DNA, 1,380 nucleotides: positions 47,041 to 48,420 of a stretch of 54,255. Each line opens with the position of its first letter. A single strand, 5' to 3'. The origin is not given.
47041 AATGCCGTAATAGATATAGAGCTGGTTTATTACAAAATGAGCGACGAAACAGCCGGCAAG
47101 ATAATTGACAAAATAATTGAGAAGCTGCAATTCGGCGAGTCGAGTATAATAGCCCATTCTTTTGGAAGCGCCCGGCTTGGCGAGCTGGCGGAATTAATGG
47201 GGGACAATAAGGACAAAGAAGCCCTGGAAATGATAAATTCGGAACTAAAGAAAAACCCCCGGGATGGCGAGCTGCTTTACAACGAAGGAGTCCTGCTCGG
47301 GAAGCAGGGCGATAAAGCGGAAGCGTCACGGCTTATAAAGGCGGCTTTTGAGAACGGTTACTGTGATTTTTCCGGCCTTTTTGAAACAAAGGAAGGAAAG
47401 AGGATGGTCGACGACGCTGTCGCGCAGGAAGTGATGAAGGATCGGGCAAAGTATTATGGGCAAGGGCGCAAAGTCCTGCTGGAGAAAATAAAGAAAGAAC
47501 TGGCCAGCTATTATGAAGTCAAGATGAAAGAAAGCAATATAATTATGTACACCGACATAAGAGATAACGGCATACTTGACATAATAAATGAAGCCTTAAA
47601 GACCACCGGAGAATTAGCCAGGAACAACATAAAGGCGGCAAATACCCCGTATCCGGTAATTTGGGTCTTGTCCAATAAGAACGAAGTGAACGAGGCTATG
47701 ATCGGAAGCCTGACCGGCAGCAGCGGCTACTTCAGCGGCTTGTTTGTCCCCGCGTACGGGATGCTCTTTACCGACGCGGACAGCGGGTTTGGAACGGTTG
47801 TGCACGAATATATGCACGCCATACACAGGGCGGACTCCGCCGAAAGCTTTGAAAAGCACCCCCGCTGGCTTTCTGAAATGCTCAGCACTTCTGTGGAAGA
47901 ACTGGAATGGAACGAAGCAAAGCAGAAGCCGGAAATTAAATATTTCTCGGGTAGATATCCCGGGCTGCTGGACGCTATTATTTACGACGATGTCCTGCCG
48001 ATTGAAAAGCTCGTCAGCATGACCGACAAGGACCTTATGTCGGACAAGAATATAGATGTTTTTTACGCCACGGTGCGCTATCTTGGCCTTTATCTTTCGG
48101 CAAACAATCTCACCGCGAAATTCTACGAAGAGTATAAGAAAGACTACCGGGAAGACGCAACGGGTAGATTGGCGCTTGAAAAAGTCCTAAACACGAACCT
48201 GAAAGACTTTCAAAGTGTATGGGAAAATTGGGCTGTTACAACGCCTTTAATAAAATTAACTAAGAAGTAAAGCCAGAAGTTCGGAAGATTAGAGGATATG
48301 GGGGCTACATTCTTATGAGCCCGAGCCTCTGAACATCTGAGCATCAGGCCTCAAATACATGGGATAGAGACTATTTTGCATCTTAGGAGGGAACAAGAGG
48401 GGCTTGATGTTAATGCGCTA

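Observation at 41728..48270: Three uncharacterised secreted proteins sharing modules: beta-helix protein plus a tightly coupled paralogous pair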

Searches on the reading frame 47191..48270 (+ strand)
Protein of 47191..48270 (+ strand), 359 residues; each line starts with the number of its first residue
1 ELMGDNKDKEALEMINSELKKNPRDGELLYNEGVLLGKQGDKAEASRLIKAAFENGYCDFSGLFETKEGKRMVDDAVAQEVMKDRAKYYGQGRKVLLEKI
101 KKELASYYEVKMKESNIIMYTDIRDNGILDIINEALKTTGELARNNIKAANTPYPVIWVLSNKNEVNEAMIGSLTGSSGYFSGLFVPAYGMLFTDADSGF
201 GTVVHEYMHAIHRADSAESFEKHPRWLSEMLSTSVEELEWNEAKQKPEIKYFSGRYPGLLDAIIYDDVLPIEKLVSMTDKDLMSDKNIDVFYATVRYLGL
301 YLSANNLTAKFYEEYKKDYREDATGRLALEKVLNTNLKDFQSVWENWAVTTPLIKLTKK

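Call 30: search_protein_families(library=pfam, proteins=[window:47191-48270:+], max_evalue=10)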
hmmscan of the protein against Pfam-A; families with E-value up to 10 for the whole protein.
window:47191-48270:+ (359 aa): 5 families
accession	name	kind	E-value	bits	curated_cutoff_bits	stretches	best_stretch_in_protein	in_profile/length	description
PF01532.26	Glyco_hydro_47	-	0.013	15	22.9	1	279-322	65-104/455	Glycosyl hydrolase family 47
PF13431.12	TPR_17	-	0.047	14.4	24.4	1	19-45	6-32/34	Tetratricopeptide repeat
PF13485.12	Peptidase_MA_2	-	0.056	13.7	32.4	1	157-235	23-102/201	Peptidase MA superfamily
PF07719.23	TPR_2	-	0.098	13.3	27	1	27-53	2-28/34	Tetratricopeptide repeat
PF12705.13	PDDEXK_1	-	0.11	12.8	22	1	197-261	33-94/247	PD-(D/E)XK nuclease superfamily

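Call 82: search_protein_families(library=pfam, alignment_id=A6, max_evalue=0.001)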
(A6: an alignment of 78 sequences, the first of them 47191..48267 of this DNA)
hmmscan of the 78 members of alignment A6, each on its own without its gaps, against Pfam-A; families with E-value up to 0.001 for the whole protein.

A. member 1, window:47191-48267:+ (359 aa): 0 families

B. families by the number of members that match (of 78 scanned): 37 families (the first 25 are shown)
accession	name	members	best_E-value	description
PF13180.12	PDZ_2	45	1e-35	PDZ domain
PF17820.7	PDZ_6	43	2e-20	PDZ domain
PF00595.29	PDZ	43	8.7e-15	PDZ domain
PF07719.23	TPR_2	33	3.4e-13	Tetratricopeptide repeat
PF14559.12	TPR_19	31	1.2e-11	Tetratricopeptide repeat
PF07607.17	DUF1570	29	5.1e-08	Protein of unknown function (DUF1570)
PF13485.12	Peptidase_MA_2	26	5.4e-09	Peptidase MA superfamily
PF00515.34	TPR_1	25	1.4e-13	Tetratricopeptide repeat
PF13181.12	TPR_8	22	3.1e-12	Tetratricopeptide repeat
PF13432.12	TPR_16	22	3e-08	Tetratricopeptide repeat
PF13431.12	TPR_17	21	5.6e-11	Tetratricopeptide repeat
PF22316.2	ABhydrolase-like_N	19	1.3e-08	A/B hydrolase-like, N-terminal domain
PF13424.12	TPR_12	17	9.3e-10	Tetratricopeptide repeat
PF13428.12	TPR_14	13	5.6e-07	Tetratricopeptide repeat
PF13174.12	TPR_6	12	1e-06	Tetratricopeptide repeat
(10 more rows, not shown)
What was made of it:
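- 47452..48267 (+): P3 residues 881-1152, a gluzincin-type metallopeptidase domain. HEYMH is at 47803-47817. The putative third zinc ligand E1022 is at 47875-47877. 29 of 78 members hit DUF1570 and 26 of 78 hit Peptidase_MA_2 (call 82).
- Closest known: DUF1570. Same: 29 and 26 of 78 members reach these Pfam models at E<=0.001 (call 82).
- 45 of 78 family members carry PDZ domains, as in periplasmic quality-control proteases (call 82).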
